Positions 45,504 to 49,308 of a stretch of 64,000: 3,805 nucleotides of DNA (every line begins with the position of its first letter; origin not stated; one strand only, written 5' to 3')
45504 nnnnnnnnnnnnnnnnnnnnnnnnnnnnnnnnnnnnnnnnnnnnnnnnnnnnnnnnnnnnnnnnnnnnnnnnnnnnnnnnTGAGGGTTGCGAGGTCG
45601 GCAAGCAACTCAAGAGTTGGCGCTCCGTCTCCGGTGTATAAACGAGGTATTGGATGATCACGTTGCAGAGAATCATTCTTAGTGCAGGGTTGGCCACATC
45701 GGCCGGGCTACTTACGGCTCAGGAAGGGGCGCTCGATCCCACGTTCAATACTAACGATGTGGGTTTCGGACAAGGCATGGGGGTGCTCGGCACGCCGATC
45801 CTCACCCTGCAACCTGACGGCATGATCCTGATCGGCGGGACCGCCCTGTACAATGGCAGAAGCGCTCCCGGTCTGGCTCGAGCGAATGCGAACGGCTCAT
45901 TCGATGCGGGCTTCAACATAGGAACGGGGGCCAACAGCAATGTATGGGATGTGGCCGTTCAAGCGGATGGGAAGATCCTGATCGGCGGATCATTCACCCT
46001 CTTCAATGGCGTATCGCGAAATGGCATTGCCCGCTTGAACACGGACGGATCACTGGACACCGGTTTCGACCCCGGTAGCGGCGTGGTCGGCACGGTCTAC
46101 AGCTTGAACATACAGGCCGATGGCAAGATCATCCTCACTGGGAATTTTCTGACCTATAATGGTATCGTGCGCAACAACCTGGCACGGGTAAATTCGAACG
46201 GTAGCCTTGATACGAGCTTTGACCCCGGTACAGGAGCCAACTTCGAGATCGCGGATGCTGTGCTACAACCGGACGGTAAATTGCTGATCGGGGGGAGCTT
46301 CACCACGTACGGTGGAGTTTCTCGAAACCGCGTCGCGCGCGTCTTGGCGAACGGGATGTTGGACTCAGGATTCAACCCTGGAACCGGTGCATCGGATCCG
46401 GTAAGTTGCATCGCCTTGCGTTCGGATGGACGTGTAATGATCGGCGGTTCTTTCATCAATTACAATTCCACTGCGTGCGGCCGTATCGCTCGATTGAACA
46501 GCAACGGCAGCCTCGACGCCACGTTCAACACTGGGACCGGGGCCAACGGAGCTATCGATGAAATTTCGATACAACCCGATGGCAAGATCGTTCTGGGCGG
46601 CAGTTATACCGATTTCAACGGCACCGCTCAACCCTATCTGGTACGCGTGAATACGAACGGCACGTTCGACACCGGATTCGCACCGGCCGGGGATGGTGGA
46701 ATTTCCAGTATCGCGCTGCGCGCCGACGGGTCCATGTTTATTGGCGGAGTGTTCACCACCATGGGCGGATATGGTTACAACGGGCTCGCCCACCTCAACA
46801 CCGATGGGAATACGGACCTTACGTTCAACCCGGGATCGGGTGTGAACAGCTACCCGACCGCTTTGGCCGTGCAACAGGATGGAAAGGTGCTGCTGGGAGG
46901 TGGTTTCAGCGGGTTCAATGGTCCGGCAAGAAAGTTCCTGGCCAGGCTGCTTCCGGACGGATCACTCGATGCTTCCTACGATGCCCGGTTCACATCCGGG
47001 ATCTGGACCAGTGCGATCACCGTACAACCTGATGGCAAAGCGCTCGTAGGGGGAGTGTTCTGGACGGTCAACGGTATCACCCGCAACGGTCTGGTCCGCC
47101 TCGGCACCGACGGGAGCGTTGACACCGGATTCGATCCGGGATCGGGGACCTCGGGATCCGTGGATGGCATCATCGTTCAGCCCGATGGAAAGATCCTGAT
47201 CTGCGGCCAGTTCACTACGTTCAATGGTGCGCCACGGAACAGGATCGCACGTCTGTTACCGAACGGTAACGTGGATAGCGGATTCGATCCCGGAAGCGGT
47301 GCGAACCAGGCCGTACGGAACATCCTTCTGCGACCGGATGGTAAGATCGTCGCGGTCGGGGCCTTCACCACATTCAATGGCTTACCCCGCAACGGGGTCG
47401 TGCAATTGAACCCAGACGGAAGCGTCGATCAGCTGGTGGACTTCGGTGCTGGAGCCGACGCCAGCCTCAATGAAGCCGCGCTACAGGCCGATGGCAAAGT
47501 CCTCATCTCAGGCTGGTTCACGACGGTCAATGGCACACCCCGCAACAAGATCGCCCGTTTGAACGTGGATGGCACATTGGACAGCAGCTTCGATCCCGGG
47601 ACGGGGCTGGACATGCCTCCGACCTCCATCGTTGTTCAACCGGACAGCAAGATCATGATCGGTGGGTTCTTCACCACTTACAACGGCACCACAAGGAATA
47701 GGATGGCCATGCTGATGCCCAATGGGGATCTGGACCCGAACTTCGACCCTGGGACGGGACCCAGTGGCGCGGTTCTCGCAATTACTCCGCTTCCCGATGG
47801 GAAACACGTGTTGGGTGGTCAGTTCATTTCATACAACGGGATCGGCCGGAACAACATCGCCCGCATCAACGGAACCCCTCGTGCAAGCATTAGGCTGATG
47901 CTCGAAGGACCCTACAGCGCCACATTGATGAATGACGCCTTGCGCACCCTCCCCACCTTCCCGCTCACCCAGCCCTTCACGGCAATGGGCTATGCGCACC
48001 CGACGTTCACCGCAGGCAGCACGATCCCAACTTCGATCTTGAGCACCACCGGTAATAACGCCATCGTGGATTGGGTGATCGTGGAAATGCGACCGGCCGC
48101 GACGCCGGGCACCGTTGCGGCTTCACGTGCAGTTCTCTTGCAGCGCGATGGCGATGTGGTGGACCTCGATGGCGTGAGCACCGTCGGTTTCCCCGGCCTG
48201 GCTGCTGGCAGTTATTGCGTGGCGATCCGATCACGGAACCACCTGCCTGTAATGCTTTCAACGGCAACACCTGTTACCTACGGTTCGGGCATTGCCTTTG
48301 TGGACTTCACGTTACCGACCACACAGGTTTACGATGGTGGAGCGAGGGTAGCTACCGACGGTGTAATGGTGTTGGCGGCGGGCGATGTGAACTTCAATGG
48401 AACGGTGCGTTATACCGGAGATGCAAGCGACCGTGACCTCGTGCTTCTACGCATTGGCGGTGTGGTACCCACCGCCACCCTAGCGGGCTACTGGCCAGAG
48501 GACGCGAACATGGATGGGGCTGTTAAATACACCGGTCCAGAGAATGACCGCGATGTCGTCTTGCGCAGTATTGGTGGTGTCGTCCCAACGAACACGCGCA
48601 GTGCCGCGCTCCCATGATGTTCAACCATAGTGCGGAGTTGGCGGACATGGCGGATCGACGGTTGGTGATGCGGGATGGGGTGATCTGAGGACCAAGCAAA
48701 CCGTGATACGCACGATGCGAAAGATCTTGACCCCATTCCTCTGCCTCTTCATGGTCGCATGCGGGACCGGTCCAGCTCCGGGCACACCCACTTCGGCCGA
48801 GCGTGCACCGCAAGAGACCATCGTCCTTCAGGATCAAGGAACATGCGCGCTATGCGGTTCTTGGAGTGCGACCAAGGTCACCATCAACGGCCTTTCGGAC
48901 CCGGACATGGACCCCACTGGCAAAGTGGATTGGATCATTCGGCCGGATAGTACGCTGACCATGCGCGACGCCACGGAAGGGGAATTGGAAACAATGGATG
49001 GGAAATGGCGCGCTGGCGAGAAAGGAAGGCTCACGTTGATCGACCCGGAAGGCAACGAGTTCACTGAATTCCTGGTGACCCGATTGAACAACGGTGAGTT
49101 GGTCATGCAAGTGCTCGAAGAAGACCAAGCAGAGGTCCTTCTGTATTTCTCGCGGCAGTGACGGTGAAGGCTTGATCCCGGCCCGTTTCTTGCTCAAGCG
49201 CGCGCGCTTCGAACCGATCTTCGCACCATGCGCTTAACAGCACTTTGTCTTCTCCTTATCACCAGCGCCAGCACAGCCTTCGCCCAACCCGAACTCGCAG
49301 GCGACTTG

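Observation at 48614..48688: Decayed second copy of the lolD 3' end directly after the delta-60 gene: footprint of a 3-kb insertion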

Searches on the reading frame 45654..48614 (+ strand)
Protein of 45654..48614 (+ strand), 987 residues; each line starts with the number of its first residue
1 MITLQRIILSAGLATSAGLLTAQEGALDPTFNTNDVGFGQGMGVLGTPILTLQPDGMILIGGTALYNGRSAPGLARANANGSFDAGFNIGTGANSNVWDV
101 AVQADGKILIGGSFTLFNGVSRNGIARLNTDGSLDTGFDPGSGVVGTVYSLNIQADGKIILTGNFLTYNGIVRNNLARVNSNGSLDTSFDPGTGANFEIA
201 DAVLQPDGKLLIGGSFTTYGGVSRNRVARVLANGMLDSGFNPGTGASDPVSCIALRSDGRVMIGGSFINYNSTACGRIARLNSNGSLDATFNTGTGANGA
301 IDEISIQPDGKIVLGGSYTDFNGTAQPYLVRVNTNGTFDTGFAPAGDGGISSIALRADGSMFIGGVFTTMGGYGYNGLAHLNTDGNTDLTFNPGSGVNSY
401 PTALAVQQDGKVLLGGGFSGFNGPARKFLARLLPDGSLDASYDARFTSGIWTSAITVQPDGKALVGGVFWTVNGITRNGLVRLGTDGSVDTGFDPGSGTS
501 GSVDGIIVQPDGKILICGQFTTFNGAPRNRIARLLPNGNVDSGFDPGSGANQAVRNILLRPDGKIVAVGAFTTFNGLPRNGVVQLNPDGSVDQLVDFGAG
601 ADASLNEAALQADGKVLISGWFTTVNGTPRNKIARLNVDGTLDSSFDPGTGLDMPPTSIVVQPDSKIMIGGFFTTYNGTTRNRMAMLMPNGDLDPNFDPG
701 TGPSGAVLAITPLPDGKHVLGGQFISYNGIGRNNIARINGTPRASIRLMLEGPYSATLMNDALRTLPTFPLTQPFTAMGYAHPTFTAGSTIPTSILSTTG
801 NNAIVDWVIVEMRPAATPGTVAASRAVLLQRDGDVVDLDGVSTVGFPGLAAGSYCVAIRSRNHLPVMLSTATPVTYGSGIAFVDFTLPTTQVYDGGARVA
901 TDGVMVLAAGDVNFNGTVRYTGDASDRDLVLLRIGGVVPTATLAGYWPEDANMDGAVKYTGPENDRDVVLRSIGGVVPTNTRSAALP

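Call 13: find_homologous_proteins(query=window:45654-48614:+)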
Query window:45654-48614:+ (987 aa): 7821 proteins with E <= 0.001 among 8000 candidates; the best 120 are listed.
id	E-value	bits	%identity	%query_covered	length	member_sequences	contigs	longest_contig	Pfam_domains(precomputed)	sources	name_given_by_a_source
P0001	0.0e+0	2150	99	100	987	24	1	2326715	PF12768.14,PF17164.11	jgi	jgi:uncharacterized delta-60 repeat protein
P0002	0.0e+0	1440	55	97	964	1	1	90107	PF12768.14,PF17164.11,PF00400.39,PF14250.12,PF19869.5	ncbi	-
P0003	0.0e+0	1340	49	87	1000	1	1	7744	PF12768.14,PF07494.18,PF17164.11,PF00400.39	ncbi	-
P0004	0.0e+0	1307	44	79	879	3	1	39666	PF17164.11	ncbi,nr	ncbi:MAG TPA: hypothetical protein PKN32_06960, partial [Bacteroidales bacterium]|nr:hypothetical pr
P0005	0.0e+0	1245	48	92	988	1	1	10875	PF12768.14,PF17164.11,PF00400.39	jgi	jgi:uncharacterized delta-60 repeat protein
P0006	0.0e+0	1240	50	99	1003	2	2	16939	PF12768.14,PF07494.18,PF17164.11,PF00400.39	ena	-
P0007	0.0e+0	1221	55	100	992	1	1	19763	PF12768.14,PF17164.11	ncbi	-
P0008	0.0e+0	1204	48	98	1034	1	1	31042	PF17648.8,PF12768.14,PF17164.11,PF00400.39,PF14250.12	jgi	jgi:uncharacterized delta-60 repeat protein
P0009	0.0e+0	1188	47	98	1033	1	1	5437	PF12768.14,PF07494.18,PF17164.11,PF00400.39,PF14250.12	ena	-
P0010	0.0e+0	1186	54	98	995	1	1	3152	PF17164.11,PF05550.17,PF14250.12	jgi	jgi:uncharacterized delta-60 repeat protein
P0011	0.0e+0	1178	52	98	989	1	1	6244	PF12768.14,PF07494.18,PF17164.11,PF00400.39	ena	-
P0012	0.0e+0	1176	54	98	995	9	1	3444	PF17164.11,PF05550.17,PF14250.12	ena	-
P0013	0.0e+0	1175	52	98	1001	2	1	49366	PF12768.14,PF17164.11,PF00400.39,PF14250.12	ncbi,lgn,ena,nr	ncbi:MAG TPA: hypothetical protein PLB89_13215 [Flavobacteriales bacterium]|nr:hypothetical protein 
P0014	0.0e+0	1161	51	98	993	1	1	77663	PF12768.14,PF17164.11,PF00400.39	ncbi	-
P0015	0.0e+0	1159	48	75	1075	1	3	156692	PF07494.18,PF17164.11,PF23381.2,PF16640.12,PF00400.39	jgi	jgi:uncharacterized delta-60 repeat protein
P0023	0.0e+0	1091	54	100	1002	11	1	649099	PF12768.14,PF17164.11,PF00400.39,PF14250.12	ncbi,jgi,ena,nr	ncbi:MAG: delta-60 repeat domain-containing protein [Flavobacteriales bacterium]|nr:delta-60 repeat 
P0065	5.6e-287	973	50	100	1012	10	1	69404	PF12768.14,PF17164.11,PF00400.39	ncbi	-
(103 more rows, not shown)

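Call 14: find_encoding_contigs(protein=P0001, flank=4000, max_places=6)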
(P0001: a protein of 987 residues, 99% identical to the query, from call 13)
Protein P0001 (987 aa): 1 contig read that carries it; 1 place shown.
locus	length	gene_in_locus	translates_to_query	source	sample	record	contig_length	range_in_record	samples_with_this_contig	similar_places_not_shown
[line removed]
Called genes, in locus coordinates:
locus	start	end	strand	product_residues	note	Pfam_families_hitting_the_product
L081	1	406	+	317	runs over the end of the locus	PF00478:IMPDH (weak), PF03060:NMO, PF05690:ThiG (weak), PF00977:His_biosynth (weak)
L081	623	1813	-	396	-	PF08442:ATP-grasp_2, PF13549:ATP-grasp_5 (faint), PF24948:Citrate_synth_N, PF00549:Ligase_CoA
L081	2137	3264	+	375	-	PF00924:MS_channel_2nd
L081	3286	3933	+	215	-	PF00005:ABC_tran, PF02463:SMC_N (faint), PF13304:AAA_21 (faint)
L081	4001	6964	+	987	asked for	PF17164:DUF5122, PF12768:Rax2 (faint), PF17164:DUF5122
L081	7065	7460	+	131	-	-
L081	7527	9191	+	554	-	-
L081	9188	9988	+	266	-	-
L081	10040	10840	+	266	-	-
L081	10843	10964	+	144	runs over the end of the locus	-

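Call 15: find_encoding_contigs(protein=P0002, flank=4000, max_places=3)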
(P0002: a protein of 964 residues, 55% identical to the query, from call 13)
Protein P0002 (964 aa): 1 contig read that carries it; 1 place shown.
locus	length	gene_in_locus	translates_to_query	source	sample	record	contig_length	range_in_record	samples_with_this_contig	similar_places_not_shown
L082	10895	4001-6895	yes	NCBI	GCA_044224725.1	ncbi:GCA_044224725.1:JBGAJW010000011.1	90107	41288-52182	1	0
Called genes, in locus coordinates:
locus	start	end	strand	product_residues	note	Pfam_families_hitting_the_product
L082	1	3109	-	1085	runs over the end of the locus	PF13088:BNR_2 (faint), PF25852:DUF6242_C (faint), PF02012:BNR (faint), PF15902:Sortilin-Vps10 (weak), PF18911:PKD_4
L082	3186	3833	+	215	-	PF00005:ABC_tran, PF02463:SMC_N (faint), PF13304:AAA_21 (faint)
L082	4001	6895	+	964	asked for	PF00400:WD40 (faint), PF12768:Rax2 (faint), PF14250:AbrB-like (faint), PF17164:DUF5122, PF19869:DUF6342 (faint), PF17164:DUF5122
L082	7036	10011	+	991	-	PF00400:WD40 (faint), PF07494:Reg_prop (faint), PF12768:Rax2 (faint), PF17164:DUF5122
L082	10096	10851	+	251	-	PF14371:DUF4412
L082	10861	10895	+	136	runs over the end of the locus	PF08570:DUF1761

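Call 16: find_encoding_contigs(protein=P0023, flank=4000, max_places=3)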
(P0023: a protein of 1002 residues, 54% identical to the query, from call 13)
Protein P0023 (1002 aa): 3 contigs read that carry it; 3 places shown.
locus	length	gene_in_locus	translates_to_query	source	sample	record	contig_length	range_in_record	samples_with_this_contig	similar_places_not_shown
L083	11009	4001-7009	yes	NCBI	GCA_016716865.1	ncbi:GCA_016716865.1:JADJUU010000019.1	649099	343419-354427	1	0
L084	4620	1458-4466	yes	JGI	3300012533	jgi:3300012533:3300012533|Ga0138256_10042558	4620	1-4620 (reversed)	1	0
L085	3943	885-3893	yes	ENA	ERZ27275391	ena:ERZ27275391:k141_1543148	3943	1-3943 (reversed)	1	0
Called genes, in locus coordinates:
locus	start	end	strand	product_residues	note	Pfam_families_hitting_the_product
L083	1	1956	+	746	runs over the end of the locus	PF00999:Na_H_Exchanger, PF02080:TrkA_C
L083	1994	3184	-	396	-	PF08442:ATP-grasp_2, PF13549:ATP-grasp_5 (faint), PF24948:Citrate_synth_N, PF00549:Ligase_CoA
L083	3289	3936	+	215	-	PF00005:ABC_tran, PF13304:AAA_21 (faint)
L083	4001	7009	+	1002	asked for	PF00400:WD40 (faint), PF12768:Rax2 (faint), PF14250:AbrB-like (faint), PF17164:DUF5122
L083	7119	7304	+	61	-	-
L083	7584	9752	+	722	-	PF20009:GEVED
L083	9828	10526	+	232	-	PF13472:Lipase_GDSL_2, PF00657:Lipase_GDSL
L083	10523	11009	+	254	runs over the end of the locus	PF14371:DUF4412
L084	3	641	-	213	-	?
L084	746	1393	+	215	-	PF00005:ABC_tran, PF13304:AAA_21 (faint)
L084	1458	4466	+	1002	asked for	PF00400:WD40 (faint), PF12768:Rax2 (faint), PF14250:AbrB-like (faint), PF17164:DUF5122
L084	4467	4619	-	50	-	?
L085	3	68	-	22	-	?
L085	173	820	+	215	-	PF00005:ABC_tran, PF13304:AAA_21 (faint)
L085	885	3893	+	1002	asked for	PF00400:WD40 (faint), PF12768:Rax2 (faint), PF14250:AbrB-like (faint), PF17164:DUF5122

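Call 32: find_encoding_contigs(protein=P0007, flank=4000, max_places=1)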
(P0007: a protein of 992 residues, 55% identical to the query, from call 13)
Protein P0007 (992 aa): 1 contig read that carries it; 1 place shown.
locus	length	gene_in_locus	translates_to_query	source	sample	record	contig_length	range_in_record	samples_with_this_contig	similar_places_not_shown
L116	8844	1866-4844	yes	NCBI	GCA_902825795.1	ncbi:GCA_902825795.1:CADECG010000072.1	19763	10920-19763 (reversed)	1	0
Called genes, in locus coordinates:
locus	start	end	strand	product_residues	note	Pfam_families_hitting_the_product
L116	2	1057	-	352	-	?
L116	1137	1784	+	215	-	PF00005:ABC_tran, PF02463:SMC_N (faint), PF13304:AAA_21 (faint)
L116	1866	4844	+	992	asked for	PF12768:Rax2 (faint), PF17164:DUF5122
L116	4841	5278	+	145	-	-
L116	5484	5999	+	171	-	-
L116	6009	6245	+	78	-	-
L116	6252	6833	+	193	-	PF28474:DUF8412, PF13376:OmdA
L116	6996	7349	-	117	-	-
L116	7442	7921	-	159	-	-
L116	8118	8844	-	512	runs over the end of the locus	-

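Call 33: find_encoding_contigs(protein=P0013, flank=4000, max_places=1)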
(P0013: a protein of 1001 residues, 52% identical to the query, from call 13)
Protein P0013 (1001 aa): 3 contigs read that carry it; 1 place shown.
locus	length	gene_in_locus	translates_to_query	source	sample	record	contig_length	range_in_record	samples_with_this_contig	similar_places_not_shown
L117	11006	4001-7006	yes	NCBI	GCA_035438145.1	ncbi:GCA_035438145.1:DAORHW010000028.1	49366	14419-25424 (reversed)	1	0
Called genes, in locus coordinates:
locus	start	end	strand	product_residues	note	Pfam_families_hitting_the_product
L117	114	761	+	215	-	PF00005:ABC_tran, PF02463:SMC_N (faint), PF13304:AAA_21 (faint)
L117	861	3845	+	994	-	PF17164:DUF5122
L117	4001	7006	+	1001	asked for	PF12768:Rax2 (faint), PF00400:WD40 (faint), PF14250:AbrB-like (faint), PF17164:DUF5122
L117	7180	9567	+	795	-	-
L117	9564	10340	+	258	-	-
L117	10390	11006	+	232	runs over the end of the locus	PF00657:Lipase_GDSL, PF04311:DUF459 (faint), PF13472:Lipase_GDSL_2, PF17182:OSK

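Call 34: find_encoding_contigs(protein=P0014, flank=4000, max_places=1)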
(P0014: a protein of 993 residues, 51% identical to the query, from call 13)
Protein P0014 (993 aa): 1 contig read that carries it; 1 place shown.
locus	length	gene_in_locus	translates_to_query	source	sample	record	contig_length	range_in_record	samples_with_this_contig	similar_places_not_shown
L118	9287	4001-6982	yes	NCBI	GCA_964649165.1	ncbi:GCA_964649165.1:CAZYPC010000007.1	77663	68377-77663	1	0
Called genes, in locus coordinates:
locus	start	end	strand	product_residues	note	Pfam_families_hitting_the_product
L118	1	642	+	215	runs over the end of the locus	PF00005:ABC_tran, PF02463:SMC_N (faint), PF13304:AAA_21 (faint)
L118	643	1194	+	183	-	PF13640:2OG-FeII_Oxy_3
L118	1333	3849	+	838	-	PF00400:WD40 (faint), PF17164:DUF5122 (weak), PF08450:SGL (faint), PF12768:Rax2 (faint), PF17164:DUF5122, PF18962:Por_Secre_tail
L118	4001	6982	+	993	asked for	PF12768:Rax2 (faint), PF00400:WD40 (faint), PF17164:DUF5122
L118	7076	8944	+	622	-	PF00400:WD40 (faint), PF14250:AbrB-like (faint), PF17164:DUF5122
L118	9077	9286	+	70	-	?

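Call 35: find_encoding_contigs(protein=P0065, flank=4000, max_places=1)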
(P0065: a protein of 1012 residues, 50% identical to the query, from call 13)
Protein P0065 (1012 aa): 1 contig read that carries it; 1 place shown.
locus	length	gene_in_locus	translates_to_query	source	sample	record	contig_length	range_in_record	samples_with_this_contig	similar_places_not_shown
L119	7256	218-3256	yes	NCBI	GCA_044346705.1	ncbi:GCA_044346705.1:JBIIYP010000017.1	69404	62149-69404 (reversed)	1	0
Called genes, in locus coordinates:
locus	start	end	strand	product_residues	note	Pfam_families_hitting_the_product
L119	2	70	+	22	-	?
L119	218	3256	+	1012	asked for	PF00400:WD40 (faint), PF12768:Rax2 (faint), PF17164:DUF5122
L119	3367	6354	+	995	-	PF14250:AbrB-like (faint), PF17164:DUF5122, PF05550:Peptidase_C53 (faint), PF17164:DUF5122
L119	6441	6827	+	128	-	-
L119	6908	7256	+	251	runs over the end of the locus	-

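Call 39: search_protein_families(library=pfam, proteins=[window:45654-48614:+], max_evalue=0.001)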
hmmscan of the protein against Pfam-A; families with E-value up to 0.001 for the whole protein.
window:45654-48614:+ (987 aa): 4 families
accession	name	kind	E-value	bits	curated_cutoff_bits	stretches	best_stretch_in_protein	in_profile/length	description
PF17164.10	DUF5122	-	2.3e-171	556.1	27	14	103-138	1-36/36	Domain of unknown function (DUF5122) beta-propeller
PF12768.13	Rax2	-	1.1e-10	41.8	28.8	0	92-188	21-114/254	Rax2 C-terminal beta propeller domain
PF14250.11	AbrB-like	-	0.00016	22.1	25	0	95-115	28-48/70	AbrB-like transcriptional regulator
PF00400.38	WD40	-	0.00047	21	27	0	92-113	9-30/39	WD domain, G-beta repeat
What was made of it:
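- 45654..48617 (+): Delta-60 repeat (DUF5122 beta-propeller) protein gene, 987 aa. It ends in a conserved 245-aa C-terminal domain and the residues ...LP, then the stop. Pfam DUF5122, 14 stretches, E 2e-171 (call 39).
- On Site-specific integrative element (prophage or genomic island at a gene 3' end): No such Pfam family among neighbours in the window (call 39) or among called genes in L081-L085 and L116-L119 (calls 14-16, 32-35).
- No integrase or transposase family appears among called genes within 4 kb in 8 related loci or around the window locus (calls 14-16, 32-35, 39). No integrase or recombinase family appears within about 4 kb in the window or in 8 related loci (calls 14-16, 32-35, 39).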

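Call 42: search_protein_families(library=ncbifam, proteins=[window:45654-48614:+], max_evalue=0.00001)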
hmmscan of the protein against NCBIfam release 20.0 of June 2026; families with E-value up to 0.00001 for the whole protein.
window:45654-48614:+ (987 aa): 1 family
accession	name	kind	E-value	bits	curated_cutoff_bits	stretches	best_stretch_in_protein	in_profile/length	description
TIGR02608.1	delta_60_rpt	domain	1.1e-96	316.6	76.5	7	96-143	2-50/55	delta-60 repeat domain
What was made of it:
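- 45654..48617 (+): TIGR02608, E 1e-96 (call 42).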

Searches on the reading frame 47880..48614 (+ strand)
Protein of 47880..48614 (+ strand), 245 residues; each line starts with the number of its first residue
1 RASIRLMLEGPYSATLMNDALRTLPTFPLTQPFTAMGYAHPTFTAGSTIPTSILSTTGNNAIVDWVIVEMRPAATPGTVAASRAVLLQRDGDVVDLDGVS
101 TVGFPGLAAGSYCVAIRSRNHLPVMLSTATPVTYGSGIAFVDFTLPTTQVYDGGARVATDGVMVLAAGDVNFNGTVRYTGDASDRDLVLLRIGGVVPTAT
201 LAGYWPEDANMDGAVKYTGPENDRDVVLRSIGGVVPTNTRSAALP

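Call 22: find_related_loci(query=A1, collection=metagenome_contigs, flank=4500)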
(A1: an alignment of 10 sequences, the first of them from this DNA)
Query A1 (245 aa) in metagenome_contigs; peptide patterns used: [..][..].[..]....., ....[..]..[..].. (x = any residue, [..] = any of these).
58 stretches matched a pattern; 30 encode a relative of the query (tblastn E <= 1e-3); 30 distinct loci.
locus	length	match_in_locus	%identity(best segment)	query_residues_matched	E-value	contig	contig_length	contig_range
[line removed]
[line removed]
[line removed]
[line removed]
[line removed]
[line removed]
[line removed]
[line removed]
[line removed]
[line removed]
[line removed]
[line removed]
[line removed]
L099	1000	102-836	66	1-245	4e-115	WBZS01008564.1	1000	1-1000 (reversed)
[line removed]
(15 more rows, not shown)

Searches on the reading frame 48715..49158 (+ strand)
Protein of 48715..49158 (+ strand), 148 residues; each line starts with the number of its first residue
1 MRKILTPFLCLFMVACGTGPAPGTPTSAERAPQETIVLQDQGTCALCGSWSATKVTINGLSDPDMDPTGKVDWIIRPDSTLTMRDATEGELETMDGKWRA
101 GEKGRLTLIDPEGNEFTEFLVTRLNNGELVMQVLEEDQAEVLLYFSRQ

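Call 39: search_protein_families(library=pfam, proteins=[window:48715-49158:+], max_evalue=0.001)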
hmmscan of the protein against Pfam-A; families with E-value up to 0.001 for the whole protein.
window:48715-49158:+ (148 aa): 0 families

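Call 42: search_protein_families(library=ncbifam, proteins=[window:48715-49158:+], max_evalue=0.00001)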
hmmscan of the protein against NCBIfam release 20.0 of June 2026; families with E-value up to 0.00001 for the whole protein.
window:48715-49158:+ (148 aa): 0 families
